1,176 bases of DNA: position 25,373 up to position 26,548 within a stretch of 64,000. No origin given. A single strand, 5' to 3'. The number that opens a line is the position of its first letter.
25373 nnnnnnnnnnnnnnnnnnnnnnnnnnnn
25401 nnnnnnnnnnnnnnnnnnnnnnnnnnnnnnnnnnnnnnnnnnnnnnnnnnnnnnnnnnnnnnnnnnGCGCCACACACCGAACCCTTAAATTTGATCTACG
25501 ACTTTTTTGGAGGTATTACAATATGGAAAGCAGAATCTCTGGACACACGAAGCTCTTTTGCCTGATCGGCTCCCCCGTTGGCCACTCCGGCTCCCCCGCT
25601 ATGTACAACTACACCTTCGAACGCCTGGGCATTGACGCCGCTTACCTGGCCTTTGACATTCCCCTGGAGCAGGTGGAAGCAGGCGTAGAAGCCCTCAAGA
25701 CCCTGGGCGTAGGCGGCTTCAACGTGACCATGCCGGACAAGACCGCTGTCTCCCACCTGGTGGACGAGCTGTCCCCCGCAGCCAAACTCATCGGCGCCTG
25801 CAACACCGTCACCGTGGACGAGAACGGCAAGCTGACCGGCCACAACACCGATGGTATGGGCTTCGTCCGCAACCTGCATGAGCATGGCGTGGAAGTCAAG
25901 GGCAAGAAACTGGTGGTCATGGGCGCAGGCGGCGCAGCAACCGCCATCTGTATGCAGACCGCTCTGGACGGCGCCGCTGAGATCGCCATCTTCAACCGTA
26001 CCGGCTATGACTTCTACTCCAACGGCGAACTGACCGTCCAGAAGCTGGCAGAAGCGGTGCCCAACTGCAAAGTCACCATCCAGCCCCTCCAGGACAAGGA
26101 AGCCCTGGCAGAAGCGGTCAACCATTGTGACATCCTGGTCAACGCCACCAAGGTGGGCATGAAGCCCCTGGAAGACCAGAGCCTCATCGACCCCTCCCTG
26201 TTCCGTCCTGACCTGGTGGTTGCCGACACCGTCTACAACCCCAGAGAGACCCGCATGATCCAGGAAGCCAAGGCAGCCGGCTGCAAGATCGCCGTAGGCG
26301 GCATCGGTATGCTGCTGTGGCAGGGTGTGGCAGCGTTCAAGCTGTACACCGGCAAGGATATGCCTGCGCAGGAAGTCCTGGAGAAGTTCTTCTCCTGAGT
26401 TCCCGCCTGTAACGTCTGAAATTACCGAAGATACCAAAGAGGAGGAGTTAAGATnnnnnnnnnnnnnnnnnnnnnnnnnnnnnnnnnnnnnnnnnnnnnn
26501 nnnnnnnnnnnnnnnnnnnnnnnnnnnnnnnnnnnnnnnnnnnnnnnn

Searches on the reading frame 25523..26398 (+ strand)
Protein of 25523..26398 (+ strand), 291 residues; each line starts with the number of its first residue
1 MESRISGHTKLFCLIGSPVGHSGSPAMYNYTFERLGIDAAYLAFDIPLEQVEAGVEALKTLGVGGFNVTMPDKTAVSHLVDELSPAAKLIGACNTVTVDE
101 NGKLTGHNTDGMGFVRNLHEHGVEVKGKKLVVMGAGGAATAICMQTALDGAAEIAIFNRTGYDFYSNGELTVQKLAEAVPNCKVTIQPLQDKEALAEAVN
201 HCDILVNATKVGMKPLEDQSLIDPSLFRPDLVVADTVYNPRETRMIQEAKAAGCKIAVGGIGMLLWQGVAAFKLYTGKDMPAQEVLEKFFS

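Call 8: search_protein_families(library=pfam, proteins=[window:25523-26398:+])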
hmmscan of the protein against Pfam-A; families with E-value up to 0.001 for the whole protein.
window:25523-26398:+ (291 aa): 3 families
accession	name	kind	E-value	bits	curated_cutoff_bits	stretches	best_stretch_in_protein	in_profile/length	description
PF08501.16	Shikimate_dh_N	-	2.6e-27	95.3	27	1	14-96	1-83/83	Shikimate dehydrogenase substrate binding domain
PF18317.6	SDH_C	-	7.7e-10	38.8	25.8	1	260-287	1-28/31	Shikimate 5'-dehydrogenase C-terminal domain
PF01488.26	Shikimate_DH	-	1.9e-05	25.2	24.3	1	124-211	9-85/138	Shikimate / quinate 5-dehydrogenase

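Call 15: search_protein_families(library=ncbifam, proteins=[window:25523-26398:+], max_evalue=0.00001)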
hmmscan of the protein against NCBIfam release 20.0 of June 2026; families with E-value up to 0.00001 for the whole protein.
window:25523-26398:+ (291 aa): 17 families
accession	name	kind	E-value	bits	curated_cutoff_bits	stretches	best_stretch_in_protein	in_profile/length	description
NF009200.0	PRK12548.1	subfamily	2.1e-132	440.9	432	1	1-290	1-288/289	shikimate dehydrogenase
NF001313.0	PRK00258.2-1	equivalog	2.8e-104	348.7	431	1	1-288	1-285/290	shikimate dehydrogenase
NF009390.0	PRK12749.1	equivalog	4.2e-81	272.5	349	1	9-285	7-280/288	quinate/shikimate dehydrogenase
NF001315.0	PRK00258.2-4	equivalog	1.5e-75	254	413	1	4-288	2-278/284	shikimate dehydrogenase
NF001319.0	PRK00258.3-3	equivalog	1.1e-70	237.8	252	1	7-284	4-265/279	shikimate dehydrogenase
TIGR00507.1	aroE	equivalog_domain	3e-64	216.8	200.2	1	10-287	1-263/270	shikimate dehydrogenase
NF001314.0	PRK00258.2-2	equivalog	2.7e-59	200.6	248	1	4-283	2-278/290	shikimate dehydrogenase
NF001312.0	PRK00258.1-4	equivalog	3.3e-59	200.5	295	1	8-279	8-267/285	shikimate dehydrogenase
NF001322.0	PRK00258.3-6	equivalog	4.5e-58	196.7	285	1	10-283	6-257/272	shikimate dehydrogenase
NF009201.0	PRK12549.1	subfamily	7.7e-54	182.8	235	1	10-289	8-280/286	shikimate dehydrogenase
NF001310.0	PRK00258.1-2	equivalog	5.6e-52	176.6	221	1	10-288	3-271/279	shikimate dehydrogenase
NF001311.0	PRK00258.1-3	equivalog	6.6e-43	146.9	235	1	13-283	9-263/279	shikimate dehydrogenase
NF001316.0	PRK00258.2-5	equivalog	5.3e-39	134.1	247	1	10-285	2-253/263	shikimate dehydrogenase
TIGR01809.1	Shik-DH-AROM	equivalog_domain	1.9e-38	132.3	196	1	10-285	6-278/282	shikimate dehydrogenase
NF006802.0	PRK09310.1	equivalog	2.8e-35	122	598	1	4-279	210-457/477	bifunctional 3-dehydroquinate dehydratase/shikimate dehydrogenase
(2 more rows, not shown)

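Call 44: search_protein_families(library=ncbifam, proteins=[L114:686-2092:-, L114:2162-3373:-, L114:3402-4574:-], max_evalue=1e-10)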
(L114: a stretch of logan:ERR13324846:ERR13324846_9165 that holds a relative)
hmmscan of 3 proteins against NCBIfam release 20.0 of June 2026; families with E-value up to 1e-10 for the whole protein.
L114:686-2092:- (468 aa): 6 families
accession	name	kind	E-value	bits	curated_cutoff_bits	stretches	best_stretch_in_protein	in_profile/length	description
NF010378.0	PRK13805.1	equivalog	5.2e-100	335.6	951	1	5-444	11-451/872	bifunctional acetaldehyde-CoA/alcohol dehydrogenase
TIGR02518.1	EutH_ACDH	equivalog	1e-90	305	620.1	1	11-446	11-445/488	acetaldehyde dehydrogenase (acetylating)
NF047625.1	AcylSulfactDhSauS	equivalog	2e-85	287.3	600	1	7-451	3-449/464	acylating sulfoacetaldehyde dehydrogenase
NF011927.0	PRK15398.1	subfamily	2.3e-62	211.2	403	1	6-402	34-418/465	aldehyde dehydrogenase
TIGR01804.1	BADH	equivalog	6.5e-11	41.4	668.6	0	10-396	37-427/467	betaine-aldehyde dehydrogenase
NF001221.0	PRK00197.1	equivalog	9.9e-11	41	289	0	82-274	88-281/418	glutamate-5-semialdehyde dehydrogenase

L114:2162-3373:- (403 aa): 7 families
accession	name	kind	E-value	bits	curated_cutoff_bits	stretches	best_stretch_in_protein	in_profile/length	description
NF052585.1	SucGlutTfsCaiB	equivalog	2.4e-80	270.1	750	1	8-383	10-389/394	succinate--glutarate CoA-transferase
NF008511.0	PRK11430.1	equivalog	6.9e-79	265.7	522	1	5-320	9-324/381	CoA:oxalate CoA-transferase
NF041294.1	Scnl_mescCoAtase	equivalog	1.3e-76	258.3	700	1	6-380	4-381/381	succinyl-CoA:mesaconate CoA-transferase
NF003809.0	PRK05398.1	subfamily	3.5e-71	240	442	2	7-205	6-205/416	formyl-CoA transferase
TIGR03253.1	oxalate_frc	equivalog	1e-67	228.7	504.2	1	7-395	5-413/416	formyl-CoA transferase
NF002914.1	PRK03525.1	equivalog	4.7e-39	134.4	413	1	7-400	11-399/400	L-carnitine CoA-transferase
TIGR04253.1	mesacon_CoA_iso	equivalog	2.1e-14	53.4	725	1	7-392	4-394/403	2-methylfumaryl-CoA isomerase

L114:3402-4574:- (390 aa): 13 families
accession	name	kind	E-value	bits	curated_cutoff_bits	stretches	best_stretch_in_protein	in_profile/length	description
NF053866.1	CholDhdGbsBBac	equivalog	1.5e-74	251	550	1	11-358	17-363/392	choline dehydrogenase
NF041833.1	Fe_ADH_ErcA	equivalog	9.1e-72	242.3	550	1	9-351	8-347/382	alcohol dehydrogenase-like regulatory protein ErcA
TIGR02638.1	lactal_redase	equivalog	1.1e-67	228.6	523.15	1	14-343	12-339/379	lactaldehyde reductase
NF010378.0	PRK13805.1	equivalog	5e-61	206.6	951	1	10-312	462-787/872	bifunctional acetaldehyde-CoA/alcohol dehydrogenase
NF007911.0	PRK10624.1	equivalog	1e-59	202.4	537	1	14-344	13-339/382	lactaldehyde reductase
NF058672.1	4HyButDHCUPNE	equivalog_domain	3.8e-59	200.8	500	1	11-343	9-334/378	4-hydroxybutyrate dehydrogenase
NF050025.1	SulfAcetaldRedSarD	equivalog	8.7e-52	176.3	700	1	6-353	5-351/385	sulfoacetaldehyde reductase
NF007363.0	PRK09860.1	equivalog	1.4e-51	175.8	581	1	24-342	24-338/383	L-threonine dehydrogenase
NF011998.0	PRK15454.1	equivalog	1.9e-45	155.3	556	1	10-313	28-327/395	ethanolamine utilization ethanol dehydrogenase EutG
TIGR03405.1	Phn_Fe-ADH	equivalog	4.5e-45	154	423.7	1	8-303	3-296/355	iron-containing alcohol dehydrogenase PsrA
TIGR04266.1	NDMA_methanol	equivalog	7.8e-33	113.9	625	1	8-342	15-349/420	NDMA-dependent methanol dehydrogenase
NF011717.0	PRK15138.1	equivalog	1.4e-26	93.5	645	1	2-343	2-342/387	alcohol dehydrogenase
NF041822.1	daptide_DH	equivalog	8.2e-17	61.1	300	1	33-239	2-212/363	daptide-type RiPP biosynthesis dehydogenase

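Call 56: search_solved_structures(query=window:25523-26398:+, max_evalue=1e-20)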
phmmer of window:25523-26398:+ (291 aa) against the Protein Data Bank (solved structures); distinct sequences matched with E-value up to 1e-20: 25.
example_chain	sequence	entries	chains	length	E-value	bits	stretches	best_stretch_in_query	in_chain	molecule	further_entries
3tnl_A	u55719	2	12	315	4.4e-82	279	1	3-288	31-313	Shikimate dehydrogenase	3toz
1vi2_A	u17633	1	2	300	9.2e-75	255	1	7-285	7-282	Shikimate 5-dehydrogenase 2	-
1npd_A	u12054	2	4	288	9.6e-75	254.9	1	9-285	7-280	HYPOTHETICAL SHIKIMATE 5-DEHYDROGENASE-LIKE PROTEIN YDIB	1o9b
3t4e_A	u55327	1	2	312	8.5e-74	251.8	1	9-285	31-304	Quinate/shikimate dehydrogenase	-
1nvt_A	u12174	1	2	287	1.1e-52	182.6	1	3-285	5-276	Shikimate 5'-dehydrogenase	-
2egg_A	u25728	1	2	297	1.2e-50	175.8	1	7-278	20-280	Shikimate 5-dehydrogenase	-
2hk9_A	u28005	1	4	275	8.4e-47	163.2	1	5-282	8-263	Shikimate dehydrogenase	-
2hk7_A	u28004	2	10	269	1.1e-46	162.8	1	5-282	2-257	Shikimate dehydrogenase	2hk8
1wxd_A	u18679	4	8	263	2.6e-40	141.9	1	12-278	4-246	shikimate 5-dehydrogenase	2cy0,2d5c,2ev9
7cok_A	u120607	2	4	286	6.2e-40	140.7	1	16-282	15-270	5-ketofructose reductase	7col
3fbt_A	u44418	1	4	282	1.6e-34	123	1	7-280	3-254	chorismate mutase and shikimate 5-dehydrogenase fusion protein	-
3don_A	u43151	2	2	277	2.7e-34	122.2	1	12-279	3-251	Shikimate dehydrogenase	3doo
5dzs_A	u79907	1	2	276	7e-31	111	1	11-275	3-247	Shikimate dehydrogenase (NADP(+))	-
3jyo_A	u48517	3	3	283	8e-30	107.5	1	13-290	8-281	Quinate/shikimate dehydrogenase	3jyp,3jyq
2nlo_A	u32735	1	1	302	9.4e-30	107.3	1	13-290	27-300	Shikimate dehydrogenase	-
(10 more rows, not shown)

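Call 61: search_protein_families(library=ncbifam, proteins=[L114:3-515:-, L114:4663-5910:-], max_evalue=0.00001)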
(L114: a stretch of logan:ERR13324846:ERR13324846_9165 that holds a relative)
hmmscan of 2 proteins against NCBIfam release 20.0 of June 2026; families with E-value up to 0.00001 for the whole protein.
L114:3-515:- (171 aa): 68 families (the best 25 are shown)
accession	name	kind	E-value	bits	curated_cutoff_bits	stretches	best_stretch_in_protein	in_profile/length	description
NF046063.1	oxepin_alt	equivalog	2.3e-40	138.7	300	1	14-170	5-161/254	oxepin-CoA hydrolase, alternative type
NF005804.0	PRK07659.1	equivalog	5.8e-36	124.3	311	1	7-169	4-163/260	enoyl-CoA hydratase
NF005700.0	PRK07511.1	subfamily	2.2e-35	122.5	274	1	15-170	9-164/260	enoyl-CoA hydratase family protein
NF004525.0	PRK05870.1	equivalog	2.4e-35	122.7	285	1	9-170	3-161/249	enoyl-CoA hydratase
NF006107.0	PRK08258.1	equivalog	4.1e-34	118.1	330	1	5-170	13-180/277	enoyl-CoA hydratase family protein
NF005575.0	PRK07260.1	equivalog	5.3e-33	114.5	335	1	8-170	3-166/263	enoyl-CoA hydratase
NF004635.0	PRK05981.1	equivalog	1.1e-32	113.7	351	1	9-169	4-168/266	enoyl-CoA hydratase/isomerase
NF050134.1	TdecoylIsomFabM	equivalog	1.1e-32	113.5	400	1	9-170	2-164/261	trans-2-decenoyl-ACP isomerase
NF006699.0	PRK09245.1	subfamily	1.3e-32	113.2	354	1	9-170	3-169/266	crotonase/enoyl-CoA hydratase family protein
NF006109.0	PRK08260.1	subfamily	5.2e-32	111.3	320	1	9-170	4-179/296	enoyl-CoA hydratase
TIGR02280.1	PaaB1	equivalog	1.3e-31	110.1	345.15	1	12-170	2-159/256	2-(1,2-epoxy-1,2-dihydrophenyl)acetyl-CoA isomerase PaaG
NF004127.0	PRK05617.1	subfamily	5.8e-29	101.5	274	1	7-161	7-162/356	3-hydroxyisobutyryl-CoA hydrolase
NF005803.0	PRK07658.1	equivalog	6.6e-28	97.8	313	1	11-170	4-160/257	enoyl-CoA hydratase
NF004857.0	PRK06210.1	equivalog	1.7e-27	96.6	341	1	7-171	6-178/275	enoyl-CoA hydratase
NF004475.0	PRK05809.1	subfamily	1.8e-27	96.5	394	1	9-170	4-163/260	short-chain-enoyl-CoA hydratase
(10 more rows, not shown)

L114:4663-5910:- (415 aa): 6 families
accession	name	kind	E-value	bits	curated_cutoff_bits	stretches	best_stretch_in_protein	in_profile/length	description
NF049980.1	SfMCT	equivalog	3.3e-64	216.9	320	1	12-390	2-378/378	L-lactate MFS transporter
TIGR00890.1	2A0111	subfamily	2.1e-38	132.3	374.85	1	16-388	7-368/377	oxalate/formate antiport family MFS transporter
TIGR04259.1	oxa_formateAnti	equivalog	4.5e-21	75.2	335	1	20-406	11-397/405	oxalate/formate MFS antiporter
NF038246.1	bile_salt_MFS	equivalog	1.1e-10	41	400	1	32-395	26-397/408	conjugated bile salt MFS transporter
TIGR00896.1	CynX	subfamily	6e-06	25.6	406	1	57-370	46-342/355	CynX/NimT family MFS transporter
TIGR00892.1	2A0113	subfamily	6.4e-06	25.1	586.1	0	25-195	32-199/455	monocarboxylate transporter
